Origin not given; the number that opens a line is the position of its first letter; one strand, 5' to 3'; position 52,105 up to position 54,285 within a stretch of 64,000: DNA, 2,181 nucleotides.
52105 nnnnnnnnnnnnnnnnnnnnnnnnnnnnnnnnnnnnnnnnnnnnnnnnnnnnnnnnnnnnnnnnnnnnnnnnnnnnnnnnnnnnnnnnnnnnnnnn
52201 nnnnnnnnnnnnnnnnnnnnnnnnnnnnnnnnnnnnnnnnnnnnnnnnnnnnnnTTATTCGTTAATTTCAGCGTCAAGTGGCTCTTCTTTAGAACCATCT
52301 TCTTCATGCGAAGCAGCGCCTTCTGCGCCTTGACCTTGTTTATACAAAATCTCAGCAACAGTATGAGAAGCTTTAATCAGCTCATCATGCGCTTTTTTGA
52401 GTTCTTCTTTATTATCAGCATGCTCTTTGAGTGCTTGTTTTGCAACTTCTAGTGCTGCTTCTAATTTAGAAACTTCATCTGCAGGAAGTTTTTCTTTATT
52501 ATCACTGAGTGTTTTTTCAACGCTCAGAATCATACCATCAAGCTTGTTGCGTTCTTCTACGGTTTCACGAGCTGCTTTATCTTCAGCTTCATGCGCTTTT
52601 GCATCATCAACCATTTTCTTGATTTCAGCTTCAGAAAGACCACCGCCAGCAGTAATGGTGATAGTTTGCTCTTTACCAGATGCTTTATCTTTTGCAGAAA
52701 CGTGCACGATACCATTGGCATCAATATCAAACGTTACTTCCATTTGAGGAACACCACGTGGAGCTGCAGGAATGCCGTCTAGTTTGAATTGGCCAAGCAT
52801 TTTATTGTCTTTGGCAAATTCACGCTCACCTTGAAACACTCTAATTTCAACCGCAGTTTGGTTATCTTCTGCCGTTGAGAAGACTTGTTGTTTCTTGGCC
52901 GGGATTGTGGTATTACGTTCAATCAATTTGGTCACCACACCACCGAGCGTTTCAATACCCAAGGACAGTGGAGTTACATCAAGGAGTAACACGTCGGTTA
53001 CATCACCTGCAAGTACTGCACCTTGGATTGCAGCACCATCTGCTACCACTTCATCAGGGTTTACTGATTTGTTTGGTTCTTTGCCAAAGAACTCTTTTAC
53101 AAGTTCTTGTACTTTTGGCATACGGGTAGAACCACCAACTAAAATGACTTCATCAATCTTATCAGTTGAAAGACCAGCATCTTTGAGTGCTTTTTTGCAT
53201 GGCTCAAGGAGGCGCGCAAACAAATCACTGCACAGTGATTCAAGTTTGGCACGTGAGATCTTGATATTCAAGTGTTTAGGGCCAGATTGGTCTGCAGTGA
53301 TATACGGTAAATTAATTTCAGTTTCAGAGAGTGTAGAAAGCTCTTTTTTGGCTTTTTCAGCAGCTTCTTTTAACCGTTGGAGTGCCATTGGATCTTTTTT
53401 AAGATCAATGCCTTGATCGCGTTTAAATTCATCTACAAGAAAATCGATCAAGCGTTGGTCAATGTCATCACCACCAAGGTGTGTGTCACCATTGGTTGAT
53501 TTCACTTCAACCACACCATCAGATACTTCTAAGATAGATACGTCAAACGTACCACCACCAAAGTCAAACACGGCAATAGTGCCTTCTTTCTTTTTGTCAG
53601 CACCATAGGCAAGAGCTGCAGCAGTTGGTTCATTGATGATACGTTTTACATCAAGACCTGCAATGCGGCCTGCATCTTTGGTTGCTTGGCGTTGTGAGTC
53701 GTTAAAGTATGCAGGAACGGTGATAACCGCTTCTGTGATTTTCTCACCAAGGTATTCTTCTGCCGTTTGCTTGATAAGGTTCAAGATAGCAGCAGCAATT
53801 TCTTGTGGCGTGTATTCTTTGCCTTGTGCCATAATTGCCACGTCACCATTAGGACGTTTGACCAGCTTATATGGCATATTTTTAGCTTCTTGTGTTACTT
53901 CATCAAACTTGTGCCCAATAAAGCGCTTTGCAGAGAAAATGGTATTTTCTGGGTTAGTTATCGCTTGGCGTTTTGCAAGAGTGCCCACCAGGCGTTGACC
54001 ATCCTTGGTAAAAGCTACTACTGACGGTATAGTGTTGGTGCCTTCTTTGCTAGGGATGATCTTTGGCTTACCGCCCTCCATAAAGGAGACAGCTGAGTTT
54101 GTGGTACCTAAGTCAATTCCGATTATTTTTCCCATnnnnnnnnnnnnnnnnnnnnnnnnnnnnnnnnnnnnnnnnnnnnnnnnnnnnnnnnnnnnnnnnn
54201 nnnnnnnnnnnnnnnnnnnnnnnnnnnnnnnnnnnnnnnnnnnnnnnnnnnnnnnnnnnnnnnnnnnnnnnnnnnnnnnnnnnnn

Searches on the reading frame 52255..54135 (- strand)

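Call 51: search_protein_families(library=pfam, proteins=[window:52255-54135:-], max_evalue=0.001)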
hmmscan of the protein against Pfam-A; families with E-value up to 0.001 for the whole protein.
window:52255-54135:- (626 aa): 2 families
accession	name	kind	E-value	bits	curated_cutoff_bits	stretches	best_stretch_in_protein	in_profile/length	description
PF00012.26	HSP70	-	8.4e-260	863.5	20.6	1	4-598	1-598/599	Hsp70 protein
PF06723.19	MreB_Mbl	-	3.4e-19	69.3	27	1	112-370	72-317/327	MreB/Mbl protein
